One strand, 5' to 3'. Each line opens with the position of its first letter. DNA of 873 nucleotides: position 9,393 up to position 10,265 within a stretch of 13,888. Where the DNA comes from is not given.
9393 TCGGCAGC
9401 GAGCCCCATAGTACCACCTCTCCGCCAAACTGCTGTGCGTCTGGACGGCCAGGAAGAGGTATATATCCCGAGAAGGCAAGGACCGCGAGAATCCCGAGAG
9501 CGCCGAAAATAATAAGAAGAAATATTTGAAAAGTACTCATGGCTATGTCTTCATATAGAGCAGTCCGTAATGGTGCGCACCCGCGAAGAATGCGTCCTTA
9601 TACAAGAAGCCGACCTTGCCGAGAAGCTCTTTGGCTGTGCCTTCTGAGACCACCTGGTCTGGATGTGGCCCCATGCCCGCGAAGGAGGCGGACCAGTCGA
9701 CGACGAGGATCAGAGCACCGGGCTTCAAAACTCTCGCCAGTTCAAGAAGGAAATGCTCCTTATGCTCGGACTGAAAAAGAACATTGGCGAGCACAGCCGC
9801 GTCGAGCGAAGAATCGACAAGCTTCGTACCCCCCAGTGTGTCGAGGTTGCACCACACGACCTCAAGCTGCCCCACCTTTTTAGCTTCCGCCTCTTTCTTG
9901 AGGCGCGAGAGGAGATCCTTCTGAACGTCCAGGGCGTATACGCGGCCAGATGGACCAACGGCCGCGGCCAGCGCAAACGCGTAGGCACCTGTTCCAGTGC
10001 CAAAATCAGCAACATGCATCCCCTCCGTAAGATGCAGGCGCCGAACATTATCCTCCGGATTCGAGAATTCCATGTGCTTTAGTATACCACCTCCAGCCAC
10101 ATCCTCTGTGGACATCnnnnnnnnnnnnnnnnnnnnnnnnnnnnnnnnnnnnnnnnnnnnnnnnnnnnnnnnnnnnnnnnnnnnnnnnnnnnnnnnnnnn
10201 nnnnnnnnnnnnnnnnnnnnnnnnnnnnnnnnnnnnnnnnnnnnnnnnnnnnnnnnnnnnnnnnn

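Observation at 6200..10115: Seven-gene operon with a methyltransferase, an orphan membrane-anchored SBP and five tandem TrbC/VirB2-like small proteins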

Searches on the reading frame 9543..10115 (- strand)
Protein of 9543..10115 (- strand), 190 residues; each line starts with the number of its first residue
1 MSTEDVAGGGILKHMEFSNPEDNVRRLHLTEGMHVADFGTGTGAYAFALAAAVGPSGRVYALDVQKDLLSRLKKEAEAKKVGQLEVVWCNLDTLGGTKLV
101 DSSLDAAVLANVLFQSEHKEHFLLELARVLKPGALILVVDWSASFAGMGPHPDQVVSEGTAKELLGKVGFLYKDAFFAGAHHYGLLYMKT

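Call 3: search_protein_families(library=pfam, max_evalue=1, proteins=[window:9543-10115:-])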
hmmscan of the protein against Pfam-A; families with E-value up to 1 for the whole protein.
window:9543-10115:- (190 aa): 21 families
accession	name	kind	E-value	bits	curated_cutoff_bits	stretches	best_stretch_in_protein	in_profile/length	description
PF13847.12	Methyltransf_31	-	4.1e-16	59.4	27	1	30-157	2-124/145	Methyltransferase domain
PF13649.12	Methyltransf_25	-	1.3e-13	51.9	27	1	35-133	1-96/97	Methyltransferase domain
PF08241.18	Methyltransf_11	-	3.5e-13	50.5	21.2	1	37-137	2-94/95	Methyltransferase domain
PF01209.24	Ubie_methyltran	-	3.4e-11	43.4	20.1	1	30-143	46-156/233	ubiE/COQ5 methyltransferase family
PF08242.18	Methyltransf_12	-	3.3e-10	41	30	1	37-135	2-97/98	Methyltransferase domain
PF01135.25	PCMT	-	1.7e-05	25.2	20.3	1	27-87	69-129/210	Protein-L-isoaspartate(D-aspartate) O-methyltransferase (PCMT)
PF13489.12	Methyltransf_23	-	1.7e-05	25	27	1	20-145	9-123/164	Methyltransferase domain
PF08704.16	GCD14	-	2.8e-05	24.4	26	1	26-86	35-95/247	tRNA methyltransferase complex GCD14 subunit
PF20922.3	Anamorsin_N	-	0.00026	21.2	27.1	1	68-138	16-87/163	Anamorsin, N-terminal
PF05175.20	MTS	-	0.00048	20.3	23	1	29-93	29-92/170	Methyltransferase small domain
PF01728.25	FtsJ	-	0.00069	20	24.1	1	27-74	16-63/181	FtsJ-like methyltransferase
PF11312.14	Methyltransf_34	-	0.0071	16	26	1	116-146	208-240/304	Putative SAM-dependent methyltransferase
PF13679.12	Methyltransf_32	-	0.0094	16.4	27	1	30-81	24-78/143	Methyltransferase domain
PF13578.12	Methyltransf_24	-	0.015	16.6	26.3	1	38-140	3-104/105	Methyltransferase domain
PF02390.23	Methyltransf_4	-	0.015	15.2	24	1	34-92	4-62/173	Putative methyltransferase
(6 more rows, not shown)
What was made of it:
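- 9543..10115 (-): Cytoplasmic class I SAM-dependent methyltransferase, first gene of the operon. The likely true start is the ATG at 10073, giving about 176 aa. Pfam Methyltransf_31/25/11 and Ubie_methyltran (call 3).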

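Call 26: search_protein_families(library=ncbifam, max_evalue=0.01, proteins=[window:9543-10115:-])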
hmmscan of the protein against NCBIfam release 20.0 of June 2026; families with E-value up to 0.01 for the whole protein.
window:9543-10115:- (190 aa): 34 families (the best 25 are shown)
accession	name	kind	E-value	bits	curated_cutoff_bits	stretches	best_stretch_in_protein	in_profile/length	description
NF008823.0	PRK11873.1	subfamily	4.6e-13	49.3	263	1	28-140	74-183/272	arsenite methyltransferase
NF041537.1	ArsM_AhpD_UU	exception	6.1e-13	48.3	510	1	29-140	74-182/345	arsenite methyltransferase/AhpD domain selenoprotein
TIGR02752.1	MenG_heptapren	equivalog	2.1e-12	47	419.85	1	20-142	34-153/231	demethylmenaquinone methyltransferase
NF001240.0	PRK00216.1-1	equivalog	4.5e-12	45.6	378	1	28-143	60-173/251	bifunctional demethylmenaquinone methyltransferase/2-methoxy-6-polyprenyl-1,4-benzoquinol methylase UbiE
NF052510.1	methyltran_MpqE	exception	5.5e-12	45.6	335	1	23-144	38-157/234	methyl-plastoquinone biosynthesis methyltransferase MpqE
NF001243.0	PRK00216.1-4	equivalog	1e-11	44.6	235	1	21-142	37-155/237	demethylmenaquinone methyltransferase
NF047649.1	MTase_UXPK_star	exception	1.2e-10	40.9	460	1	29-140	75-183/283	methyltransferase/UXPK-star double selenoprotein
NF043040.1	corrin_prot_MT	hypoth_equivalog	1.4e-10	41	180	1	28-140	38-149/216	corrinoid protein-associated methyltransferase CpaM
NF001242.0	PRK00216.1-3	equivalog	2.5e-10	40.2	351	1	31-143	70-180/258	bifunctional demethylmenaquinone methyltransferase/2-methoxy-6-polyprenyl-1,4-benzoquinol methylase UbiE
NF041536.1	ArsM_DUF2284_UU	exception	6.2e-10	38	575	1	29-140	74-182/459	arsenite methyltransferase/DUF2284 domain selenoprotein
NF001244.0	PRK00216.1-5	equivalog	6.6e-10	38.7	216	1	24-142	41-157/236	bifunctional demethylmenaquinone methyltransferase/2-methoxy-6-polyprenyl-1,4-benzoquinol methylase UbiE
TIGR01934.1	MenG_MenH_UbiE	subfamily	6.8e-10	38.6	158.35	1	24-143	32-146/223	ubiquinone/menaquinone biosynthesis methyltransferase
NF045667.1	MTase_DVU1556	equivalog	1.1e-08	34.8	155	1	24-145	15-126/213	DVU_1556 family methyltransferase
NF040538.1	methyl_ArsM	equivalog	1e-07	31.5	500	1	29-79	59-111/356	arsinothricin biosynthesis methyltransferase ArsM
TIGR02469.1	CbiT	equivalog_domain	7.1e-07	29.5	78.3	1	25-109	13-94/124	precorrin-6Y C5,15-methyltransferase (decarboxylating) subunit CbiT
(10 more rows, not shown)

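Call 56: search_solved_structures(query=window:9543-10115:-, max_evalue=0.000001)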
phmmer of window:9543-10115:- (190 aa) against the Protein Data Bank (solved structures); distinct sequences matched with E-value up to 0.000001: 2.
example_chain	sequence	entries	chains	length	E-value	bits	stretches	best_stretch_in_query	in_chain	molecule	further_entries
3dh0_A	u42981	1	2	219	1.3e-18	70.5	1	14-185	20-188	SAM dependent methyltransferase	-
3i9f_A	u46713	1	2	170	3.1e-08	36.8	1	20-187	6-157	Putative type 11 methyltransferase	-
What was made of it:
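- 9543..10115 (-): The closest PDB entry is 3dh0, of unknown function (call 56).
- On UbiE/MenG, ArsM, PCMT or other named methyltransferase equivalogs: The closest PDB entry, 3dh0, is uncharacterised (call 56).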

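Call 70: find_homologous_proteins(query=window:9543-10115:-, max_evalue=1e-10)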
Query window:9543-10115:- (190 aa): 445 proteins with E <= 1e-10 among 1940 candidates; the best 120 are listed.
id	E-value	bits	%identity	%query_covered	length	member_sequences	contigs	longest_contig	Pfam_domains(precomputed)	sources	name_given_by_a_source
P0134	5.1e-120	416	100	100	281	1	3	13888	PF13847.13,PF13649.13,PF01209.25,PF08241.19,PF08242.19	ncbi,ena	-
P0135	2.3e-87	309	81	92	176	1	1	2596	PF13847.13,PF13489.13,PF13649.13,PF01135.26,PF01209.25,PF08241.19,PF08242.19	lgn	-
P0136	7.9e-85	301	79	92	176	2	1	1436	PF13847.13,PF13489.13,PF13649.13,PF01135.26,PF01209.25,PF08241.19,PF08242.19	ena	-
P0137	7.1e-81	288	75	92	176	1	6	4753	PF13489.13,PF08704.17,PF08241.19,PF13847.13,PF06325.20,PF05175.21,PF13649.13,PF00107.33,PF05148.22,PF20922.4,PF01135.26,PF01209.25,PF08242.19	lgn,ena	-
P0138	9.5e-75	268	76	85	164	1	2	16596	PF13847.13,PF06325.20,PF13649.13,PF01135.26,PF01209.25,PF08241.19,PF08242.19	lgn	-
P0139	5.2e-73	263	78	82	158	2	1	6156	PF13847.13,PF13649.13,PF01209.25,PF08241.19,PF08242.19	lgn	-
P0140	9.0e-66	239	60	95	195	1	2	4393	PF13847.13,PF13489.13,PF05175.21,PF13649.13,PF08704.17,PF01135.26,PF01209.25,PF08241.19,PF08242.19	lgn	-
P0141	2.6e-65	238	64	92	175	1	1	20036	PF13847.13,PF13489.13,PF01269.24,PF05175.21,PF13649.13,PF06080.19,PF01135.26,PF01209.25,PF08241.19,PF08242.19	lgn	-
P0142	1.6e-60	222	62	86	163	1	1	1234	PF13847.13,PF13489.13,PF06325.20,PF05175.21,PF13649.13,PF02390.24,PF01135.26,PF01209.25,PF08241.19,PF08242.19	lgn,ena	-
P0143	1.9e-60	222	61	91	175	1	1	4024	PF13847.13,PF13489.13,PF13649.13,PF08704.17,PF01209.25,PF08241.19,PF08242.19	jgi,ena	-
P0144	1.1e-59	219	58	91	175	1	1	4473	PF13847.13,PF13489.13,PF05175.21,PF13649.13,PF20922.4,PF01135.26,PF13679.13,PF01728.26,PF01209.25,PF08241.19,PF08242.19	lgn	-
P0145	1.0e-58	216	59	86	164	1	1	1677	PF13847.13,PF05175.21,PF13649.13,PF08704.17,PF01209.25,PF08241.19,PF08242.19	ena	-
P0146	6.2e-57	210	57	92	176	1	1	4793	PF13847.13,PF05175.21,PF13649.13,PF08704.17,PF01135.26,PF01209.25,PF08241.19,PF08242.19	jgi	jgi:ubiquinone/menaquinone biosynthesis C-methylase UbiE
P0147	9.2e-55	203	53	92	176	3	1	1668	PF13847.13,PF05175.21,PF13649.13,PF08704.17,PF01135.26,PF01209.25,PF08241.19,PF08242.19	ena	-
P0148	1.8e-54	202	54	92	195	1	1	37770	PF13847.13,PF05175.21,PF13649.13,PF08704.17,PF01135.26,PF01209.25,PF08241.19,PF08242.19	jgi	jgi:ubiquinone/menaquinone biosynthesis C-methylase UbiE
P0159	6.7e-51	191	51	92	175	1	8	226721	PF13847.13,PF13489.13,PF01269.24,PF13649.13,PF08704.17,PF01135.26,PF01728.26,PF01209.25,PF08241.19,PF08242.19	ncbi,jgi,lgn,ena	-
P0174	2.5e-49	185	50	93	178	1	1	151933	PF13489.13,PF02527.22,PF08241.19,PF13847.13,PF06325.20,PF05175.21,PF13649.13,PF02390.24,PF01135.26,PF01209.25,PF08242.19,PF10294.16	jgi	jgi:ubiquinone/menaquinone biosynthesis C-methylase UbiE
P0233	1.9e-46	176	46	95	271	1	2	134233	PF13847.13,PF13489.13,PF13649.13,PF01189.24,PF01135.26,PF01728.26,PF01209.25,PF08241.19,PF08242.19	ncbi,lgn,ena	-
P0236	2.1e-46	176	48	92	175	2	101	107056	PF13847.13,PF13489.13,PF01269.24,PF05175.21,PF13649.13,PF02475.24,PF01135.26,PF01209.25,PF08241.19,PF08242.19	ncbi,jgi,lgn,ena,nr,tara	ncbi:MAG: methyltransferase domain-containing protein [Candidatus Pacebacteria bacterium]|jgi:ubiqui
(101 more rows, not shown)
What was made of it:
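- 9543..10115 (-): There are 445 homologues of about 175 aa (call 70).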

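Call 71: find_encoding_contigs(protein=P0236, flank=10000, max_places=1)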
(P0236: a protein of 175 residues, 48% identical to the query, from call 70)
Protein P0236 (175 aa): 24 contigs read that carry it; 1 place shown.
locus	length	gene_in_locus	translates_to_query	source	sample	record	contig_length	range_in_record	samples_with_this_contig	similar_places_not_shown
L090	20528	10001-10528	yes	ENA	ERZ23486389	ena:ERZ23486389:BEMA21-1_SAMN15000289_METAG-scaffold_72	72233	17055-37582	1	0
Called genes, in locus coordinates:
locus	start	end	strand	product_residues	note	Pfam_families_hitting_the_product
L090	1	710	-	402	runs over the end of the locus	PF00091:Tubulin, PF12327:FtsZ_C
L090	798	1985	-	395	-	PF02491:SHS2_FTSA, PF11104:PilM_2, PF14450:FtsA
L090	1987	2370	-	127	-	PF02130:YbeY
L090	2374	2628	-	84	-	PF01165:Ribosomal_S21 (weak)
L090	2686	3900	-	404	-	PF03129:HGTP_anticodon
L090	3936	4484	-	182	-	PF10502:Peptidase_S26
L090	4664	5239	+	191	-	PF01195:Pept_tRNA_hydro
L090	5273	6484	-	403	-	PF21543:CvfB_2nd (faint), PF23459:S1_RRP5 (faint), PF00575:S1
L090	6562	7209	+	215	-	PF13483:Lactamase_B_3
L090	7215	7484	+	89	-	-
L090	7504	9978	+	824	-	PF00521:DNA_topoisoIV, PF03989:DNA_gyraseA_C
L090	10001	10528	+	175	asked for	PF01209:Ubie_methyltran, PF01269:Fibrillarin, PF13489:Methyltransf_23 (weak), PF01135:PCMT (weak), PF13847:Methyltransf_31, PF08241:Methyltransf_11, PF08242:Methyltransf_12 (weak), PF13649:Methyltransf_25, +2 more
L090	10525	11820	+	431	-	PF01547:SBP_bac_1, PF13416:SBP_bac_8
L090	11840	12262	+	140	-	PF04956:TrbC (weak), PF18895:T4SS_pilin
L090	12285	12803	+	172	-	PF18895:T4SS_pilin (weak)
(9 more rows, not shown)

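Call 72: find_encoding_contigs(protein=P0159, flank=10000, max_places=1)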
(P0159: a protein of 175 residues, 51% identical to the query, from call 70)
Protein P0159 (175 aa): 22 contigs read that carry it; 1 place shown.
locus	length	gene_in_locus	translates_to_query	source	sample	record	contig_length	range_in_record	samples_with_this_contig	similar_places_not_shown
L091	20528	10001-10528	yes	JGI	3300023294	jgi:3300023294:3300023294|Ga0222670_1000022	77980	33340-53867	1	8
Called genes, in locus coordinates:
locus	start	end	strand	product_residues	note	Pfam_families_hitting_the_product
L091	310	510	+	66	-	PF00313:CSD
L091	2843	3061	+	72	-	-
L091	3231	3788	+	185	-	PF01195:Pept_tRNA_hydro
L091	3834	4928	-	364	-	PF21543:CvfB_2nd (faint), PF21710:Spt6_S1 (faint), PF23459:S1_RRP5 (faint), PF00575:S1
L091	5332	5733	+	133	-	-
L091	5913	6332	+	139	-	PF01258:zf-dskA_traR (weak)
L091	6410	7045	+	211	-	PF13483:Lactamase_B_3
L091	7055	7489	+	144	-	-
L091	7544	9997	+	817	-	PF00521:DNA_topoisoIV, PF03989:DNA_gyraseA_C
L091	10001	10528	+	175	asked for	PF01135:PCMT (weak), PF01209:Ubie_methyltran, PF08704:GCD14 (weak), PF13489:Methyltransf_23 (weak), PF13847:Methyltransf_31, PF08241:Methyltransf_11, PF08242:Methyltransf_12, PF13649:Methyltransf_25, +2 more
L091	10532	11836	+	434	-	PF01547:SBP_bac_1, PF13416:SBP_bac_8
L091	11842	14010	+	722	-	PF18895:T4SS_pilin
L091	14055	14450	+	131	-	PF19607:DUF6112 (weak), PF18895:T4SS_pilin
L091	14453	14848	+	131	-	PF18895:T4SS_pilin (weak)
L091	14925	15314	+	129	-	PF18895:T4SS_pilin (weak)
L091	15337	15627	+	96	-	PF18895:T4SS_pilin (weak)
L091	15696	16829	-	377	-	-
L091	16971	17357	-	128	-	-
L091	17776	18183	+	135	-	PF01371:Trp_repressor, PF13384:HTH_23 (weak)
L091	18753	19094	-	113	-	PF02033:RBFA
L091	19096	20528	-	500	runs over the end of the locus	PF00009:GTP_EFTU, PF00071:Ras (weak), PF01926:MMR_HSR1, PF08477:Roc (faint), PF22042:EF-G_D2, PF11987:IF-2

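Call 73: find_encoding_contigs(protein=P0174, flank=10000, max_places=1)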
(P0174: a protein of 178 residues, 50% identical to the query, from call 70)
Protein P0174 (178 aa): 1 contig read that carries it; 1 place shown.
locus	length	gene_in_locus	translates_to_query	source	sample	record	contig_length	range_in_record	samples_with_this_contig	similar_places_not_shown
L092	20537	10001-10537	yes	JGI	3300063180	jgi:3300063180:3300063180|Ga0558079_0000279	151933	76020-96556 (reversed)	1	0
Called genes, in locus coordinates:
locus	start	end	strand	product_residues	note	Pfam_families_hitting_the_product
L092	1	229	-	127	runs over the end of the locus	PF02130:YbeY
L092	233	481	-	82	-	-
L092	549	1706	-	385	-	PF03129:HGTP_anticodon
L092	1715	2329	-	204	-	PF10502:Peptidase_S26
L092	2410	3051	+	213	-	PF01195:Pept_tRNA_hydro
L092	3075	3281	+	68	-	-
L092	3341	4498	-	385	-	PF00575:S1 (weak), PF21710:Spt6_S1 (faint), PF23459:S1_RRP5 (faint), PF00575:S1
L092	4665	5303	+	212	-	PF13483:Lactamase_B_3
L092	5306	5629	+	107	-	-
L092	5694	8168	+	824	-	PF00521:DNA_topoisoIV, PF03989:DNA_gyraseA_C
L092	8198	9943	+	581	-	PF00664:ABC_membrane, PF00005:ABC_tran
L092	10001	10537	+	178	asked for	PF01135:PCMT, PF01209:Ubie_methyltran, PF13489:Methyltransf_23, PF06325:PrmA, PF13847:Methyltransf_31, PF13649:Methyltransf_25, PF08241:Methyltransf_11, PF08242:Methyltransf_12, +4 more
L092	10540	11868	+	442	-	PF01547:SBP_bac_1, PF13416:SBP_bac_8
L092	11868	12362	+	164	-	-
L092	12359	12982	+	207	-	PF04956:TrbC (weak), PF18895:T4SS_pilin (weak)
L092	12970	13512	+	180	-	-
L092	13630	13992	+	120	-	PF18895:T4SS_pilin (weak)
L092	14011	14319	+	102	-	PF18895:T4SS_pilin (weak)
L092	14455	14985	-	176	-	-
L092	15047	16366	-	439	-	-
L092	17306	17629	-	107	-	PF02033:RBFA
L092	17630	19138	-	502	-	PF00009:GTP_EFTU, PF00071:Ras (weak), PF01926:MMR_HSR1, PF22042:EF-G_D2, PF11987:IF-2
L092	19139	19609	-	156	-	PF14584:DUF4446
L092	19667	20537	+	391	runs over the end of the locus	PF00266:Aminotran_5, PF01212:Beta_elim_lyase (weak)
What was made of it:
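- On ABC-importer solute-binding protein, family 1 (MalE-like): L092 has only an exporter-type ABC gene inserted upstream (call 73).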

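Call 74: find_encoding_contigs(protein=P0233, flank=10000, max_places=1)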
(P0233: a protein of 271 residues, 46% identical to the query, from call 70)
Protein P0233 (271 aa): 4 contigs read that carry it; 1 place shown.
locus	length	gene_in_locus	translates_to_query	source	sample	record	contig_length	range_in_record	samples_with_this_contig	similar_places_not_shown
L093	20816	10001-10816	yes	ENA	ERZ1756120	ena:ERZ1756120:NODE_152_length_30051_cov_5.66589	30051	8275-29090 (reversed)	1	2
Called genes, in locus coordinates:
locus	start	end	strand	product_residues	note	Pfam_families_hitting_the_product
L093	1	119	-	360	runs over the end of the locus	?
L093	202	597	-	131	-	PF02130:YbeY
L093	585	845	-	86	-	-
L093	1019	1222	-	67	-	-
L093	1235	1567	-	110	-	-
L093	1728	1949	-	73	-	-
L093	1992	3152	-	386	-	PF03129:HGTP_anticodon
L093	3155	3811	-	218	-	PF10502:Peptidase_S26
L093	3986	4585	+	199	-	PF01195:Pept_tRNA_hydro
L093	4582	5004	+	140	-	-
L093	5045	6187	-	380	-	PF23459:S1_RRP5 (faint), PF00575:S1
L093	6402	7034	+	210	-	PF13483:Lactamase_B_3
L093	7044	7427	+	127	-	-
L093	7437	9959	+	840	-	PF00521:DNA_topoisoIV, PF03989:DNA_gyraseA_C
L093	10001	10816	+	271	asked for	PF01135:PCMT (weak), PF13489:Methyltransf_23, PF01209:Ubie_methyltran, PF01728:FtsJ (faint), PF13847:Methyltransf_31, PF08241:Methyltransf_11, PF08242:Methyltransf_12, PF13649:Methyltransf_25, +1 more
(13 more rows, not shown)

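Call 75: search_protein_families(library=pfam, max_evalue=0.01, proteins=[L091:11842-14007:+])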
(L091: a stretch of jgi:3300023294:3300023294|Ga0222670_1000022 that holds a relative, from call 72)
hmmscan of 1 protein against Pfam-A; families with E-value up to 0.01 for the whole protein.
L091:11842-14007:+ (722 aa): 1 family
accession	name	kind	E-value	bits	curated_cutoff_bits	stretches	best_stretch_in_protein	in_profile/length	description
PF18895.5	T4SS_pilin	-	4e-08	33.7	26.6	1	641-704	9-71/71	Type IV secretion system pilin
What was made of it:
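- P1 has large extracellular extensions in some species (call 75).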

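Call 83: search_protein_families(library=phrogs, max_evalue=0.01, proteins=[window:9543-10115:-])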
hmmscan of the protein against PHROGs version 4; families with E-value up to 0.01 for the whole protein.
window:9543-10115:- (190 aa): 2 families
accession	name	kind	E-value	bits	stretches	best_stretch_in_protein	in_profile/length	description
phrog_4752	-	other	1.2e-06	29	1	27-144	47-165/241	tRNA methyltransferase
phrog_23041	-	unknown function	0.0024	18.6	1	31-98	112-175/277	-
